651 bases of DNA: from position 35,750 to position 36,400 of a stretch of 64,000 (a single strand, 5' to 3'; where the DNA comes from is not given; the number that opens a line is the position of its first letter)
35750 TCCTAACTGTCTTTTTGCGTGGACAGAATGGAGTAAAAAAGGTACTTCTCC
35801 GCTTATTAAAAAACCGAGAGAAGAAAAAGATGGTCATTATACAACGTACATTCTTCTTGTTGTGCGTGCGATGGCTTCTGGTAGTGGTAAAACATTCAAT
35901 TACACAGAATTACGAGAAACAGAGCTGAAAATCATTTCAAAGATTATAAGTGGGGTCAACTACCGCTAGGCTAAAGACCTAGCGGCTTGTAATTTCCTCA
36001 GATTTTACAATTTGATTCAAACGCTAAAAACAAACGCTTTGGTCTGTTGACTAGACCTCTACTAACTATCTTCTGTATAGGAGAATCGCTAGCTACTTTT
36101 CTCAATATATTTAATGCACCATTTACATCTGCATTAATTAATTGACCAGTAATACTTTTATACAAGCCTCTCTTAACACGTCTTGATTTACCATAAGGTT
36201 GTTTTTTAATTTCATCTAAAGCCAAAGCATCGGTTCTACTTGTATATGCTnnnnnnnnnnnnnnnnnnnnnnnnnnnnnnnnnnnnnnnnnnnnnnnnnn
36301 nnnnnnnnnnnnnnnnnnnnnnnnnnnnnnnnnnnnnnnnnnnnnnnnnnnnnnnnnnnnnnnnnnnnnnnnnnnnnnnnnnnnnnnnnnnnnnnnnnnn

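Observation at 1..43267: Three TnpB-linked RNA modules with covarying stems and an invariant TCTTTAG loop; two of the three TnpBs have lost or degenerated the zinc finger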

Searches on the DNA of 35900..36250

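Call 75: search_rna_families(source=window, start=35900, end=36250, threshold=evalue, max_evalue=10)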
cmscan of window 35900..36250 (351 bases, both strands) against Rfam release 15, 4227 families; matches with E-value up to 10: 2.
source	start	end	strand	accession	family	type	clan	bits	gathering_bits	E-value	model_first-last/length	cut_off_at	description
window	36073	36128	-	RF00208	snoR72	Gene; snRNA; snoRNA; CD-box;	-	18.2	43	5.6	1-87/87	no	Small nucleolar RNA R72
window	36187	36228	-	RF01593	plasmodium_snoR16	Gene; snRNA; snoRNA; CD-box;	-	17.3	70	3.9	79-120/126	no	small nucleolar RNA snoR16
